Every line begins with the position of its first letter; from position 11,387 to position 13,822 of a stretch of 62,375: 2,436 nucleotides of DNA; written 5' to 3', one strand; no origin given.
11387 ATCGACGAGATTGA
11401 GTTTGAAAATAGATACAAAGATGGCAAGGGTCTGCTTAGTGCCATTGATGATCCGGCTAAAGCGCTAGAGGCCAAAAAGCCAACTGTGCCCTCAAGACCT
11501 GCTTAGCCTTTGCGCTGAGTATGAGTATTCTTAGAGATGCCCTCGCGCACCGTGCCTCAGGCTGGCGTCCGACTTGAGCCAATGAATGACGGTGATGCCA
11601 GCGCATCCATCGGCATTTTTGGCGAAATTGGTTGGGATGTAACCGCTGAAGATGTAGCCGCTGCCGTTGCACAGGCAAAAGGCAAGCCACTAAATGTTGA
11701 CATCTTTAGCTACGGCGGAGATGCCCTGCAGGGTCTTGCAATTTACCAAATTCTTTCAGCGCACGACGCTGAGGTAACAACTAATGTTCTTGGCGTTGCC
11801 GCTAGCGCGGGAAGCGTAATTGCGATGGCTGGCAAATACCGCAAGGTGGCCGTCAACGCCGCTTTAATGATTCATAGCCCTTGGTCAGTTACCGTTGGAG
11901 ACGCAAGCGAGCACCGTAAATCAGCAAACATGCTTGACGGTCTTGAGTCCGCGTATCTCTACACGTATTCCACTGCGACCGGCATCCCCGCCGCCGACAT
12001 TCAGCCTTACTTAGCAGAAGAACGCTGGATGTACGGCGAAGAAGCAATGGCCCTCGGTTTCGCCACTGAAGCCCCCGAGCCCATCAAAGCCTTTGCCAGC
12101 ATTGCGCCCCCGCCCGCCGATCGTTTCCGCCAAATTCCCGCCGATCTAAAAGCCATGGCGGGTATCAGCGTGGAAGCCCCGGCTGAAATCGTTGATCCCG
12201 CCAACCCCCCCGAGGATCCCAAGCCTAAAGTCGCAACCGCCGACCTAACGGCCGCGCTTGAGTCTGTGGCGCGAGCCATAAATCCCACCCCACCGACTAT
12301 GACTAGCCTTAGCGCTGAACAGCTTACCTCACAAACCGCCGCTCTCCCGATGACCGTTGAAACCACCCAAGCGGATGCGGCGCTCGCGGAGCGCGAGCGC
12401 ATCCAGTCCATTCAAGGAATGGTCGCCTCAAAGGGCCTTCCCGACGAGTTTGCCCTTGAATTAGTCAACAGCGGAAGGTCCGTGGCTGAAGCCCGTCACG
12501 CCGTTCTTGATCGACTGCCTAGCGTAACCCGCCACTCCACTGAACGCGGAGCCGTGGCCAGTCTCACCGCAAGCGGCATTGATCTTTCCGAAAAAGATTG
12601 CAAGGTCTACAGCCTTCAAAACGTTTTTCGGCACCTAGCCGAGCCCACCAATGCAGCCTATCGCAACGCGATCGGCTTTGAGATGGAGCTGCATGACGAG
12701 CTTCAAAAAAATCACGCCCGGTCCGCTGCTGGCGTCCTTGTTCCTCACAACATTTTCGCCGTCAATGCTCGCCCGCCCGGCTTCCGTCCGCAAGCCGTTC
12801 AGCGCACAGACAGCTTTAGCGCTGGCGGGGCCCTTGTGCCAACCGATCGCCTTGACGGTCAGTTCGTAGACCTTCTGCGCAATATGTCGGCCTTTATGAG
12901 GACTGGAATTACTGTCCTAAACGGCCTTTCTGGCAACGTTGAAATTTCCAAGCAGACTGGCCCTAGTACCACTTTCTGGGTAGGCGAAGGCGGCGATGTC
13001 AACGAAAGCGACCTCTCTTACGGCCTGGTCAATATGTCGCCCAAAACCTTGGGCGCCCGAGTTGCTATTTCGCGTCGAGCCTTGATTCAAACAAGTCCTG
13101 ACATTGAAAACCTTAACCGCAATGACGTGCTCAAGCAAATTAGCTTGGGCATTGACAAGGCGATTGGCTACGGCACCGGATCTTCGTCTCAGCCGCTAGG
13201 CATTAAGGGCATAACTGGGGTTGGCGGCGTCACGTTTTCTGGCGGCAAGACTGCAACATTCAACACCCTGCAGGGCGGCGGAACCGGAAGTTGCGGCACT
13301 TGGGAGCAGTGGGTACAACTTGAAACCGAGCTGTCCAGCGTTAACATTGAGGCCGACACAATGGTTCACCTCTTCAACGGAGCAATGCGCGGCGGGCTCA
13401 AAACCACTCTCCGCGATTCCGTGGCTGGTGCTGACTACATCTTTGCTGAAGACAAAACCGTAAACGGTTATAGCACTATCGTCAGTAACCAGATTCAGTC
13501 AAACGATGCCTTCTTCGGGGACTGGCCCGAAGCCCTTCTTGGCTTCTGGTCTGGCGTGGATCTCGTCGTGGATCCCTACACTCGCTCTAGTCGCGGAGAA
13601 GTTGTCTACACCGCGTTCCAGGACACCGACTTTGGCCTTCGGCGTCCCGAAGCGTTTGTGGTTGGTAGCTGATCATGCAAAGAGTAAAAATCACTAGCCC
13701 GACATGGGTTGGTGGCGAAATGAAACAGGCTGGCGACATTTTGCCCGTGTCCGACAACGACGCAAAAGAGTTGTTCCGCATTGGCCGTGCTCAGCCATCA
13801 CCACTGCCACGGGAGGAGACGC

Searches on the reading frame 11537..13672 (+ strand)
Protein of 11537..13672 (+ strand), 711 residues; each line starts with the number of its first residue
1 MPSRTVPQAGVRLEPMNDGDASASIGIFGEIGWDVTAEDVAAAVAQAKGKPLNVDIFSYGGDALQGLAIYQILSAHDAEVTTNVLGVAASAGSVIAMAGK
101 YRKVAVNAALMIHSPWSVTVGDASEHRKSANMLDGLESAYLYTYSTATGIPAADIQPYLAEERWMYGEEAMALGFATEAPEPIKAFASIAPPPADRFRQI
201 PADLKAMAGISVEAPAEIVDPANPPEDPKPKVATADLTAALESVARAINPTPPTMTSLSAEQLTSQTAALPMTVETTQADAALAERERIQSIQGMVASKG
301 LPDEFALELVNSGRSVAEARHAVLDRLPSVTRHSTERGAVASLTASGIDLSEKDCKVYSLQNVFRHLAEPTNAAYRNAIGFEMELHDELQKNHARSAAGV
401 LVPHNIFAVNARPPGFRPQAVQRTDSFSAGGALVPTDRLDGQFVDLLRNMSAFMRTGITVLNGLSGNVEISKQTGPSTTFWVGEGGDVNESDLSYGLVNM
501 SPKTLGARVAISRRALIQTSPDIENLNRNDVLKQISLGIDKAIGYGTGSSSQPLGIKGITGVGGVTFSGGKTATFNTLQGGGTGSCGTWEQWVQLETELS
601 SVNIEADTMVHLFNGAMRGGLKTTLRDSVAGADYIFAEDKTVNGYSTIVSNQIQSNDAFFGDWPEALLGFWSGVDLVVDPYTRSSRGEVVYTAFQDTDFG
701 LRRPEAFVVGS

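Call 65: search_protein_families(library=phrogs, proteins=[window:11537-13672:+], max_evalue=0.001)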
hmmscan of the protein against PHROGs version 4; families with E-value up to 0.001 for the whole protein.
window:11537-13672:+ (711 aa): 14 families
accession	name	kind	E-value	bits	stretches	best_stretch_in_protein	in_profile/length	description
phrog_617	-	head and packaging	1.1e-82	279.9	1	230-710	170-621/626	major head protein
phrog_133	-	head and packaging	1.4e-56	193.4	1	20-338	17-306/668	head maturation protease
phrog_3348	-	unknown function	6.5e-50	171.5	1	19-335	34-347/386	-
phrog_94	-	head and packaging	8.4e-49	168.6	1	27-292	85-376/622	head maturation protease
phrog_2976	-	head and packaging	7.9e-42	145.3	1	17-180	15-182/394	head maturation protease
phrog_1684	-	head and packaging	2e-41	143.3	1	21-180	39-203/284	head maturation protease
phrog_10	-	head and packaging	7e-30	105.6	1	407-710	342-633/752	major head protein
phrog_53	-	head and packaging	3.1e-26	93.7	1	29-336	97-405/583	head maturation protease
phrog_1827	-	other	8.3e-10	39.3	1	52-134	55-137/202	ATP-dependent protease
phrog_33547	-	unknown function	1.3e-09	38.6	1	26-188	6-165/357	-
phrog_13984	-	unknown function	1.5e-09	39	1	19-109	28-120/123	-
phrog_4523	-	head and packaging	7.7e-09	35.8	1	200-339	164-283/644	major head and protease protein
phrog_23753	-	head and packaging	2.2e-06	28.5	1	20-140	14-132/298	head maturation protease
phrog_5410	-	other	0.00048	20.4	1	54-125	60-131/323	ATP-dependent protease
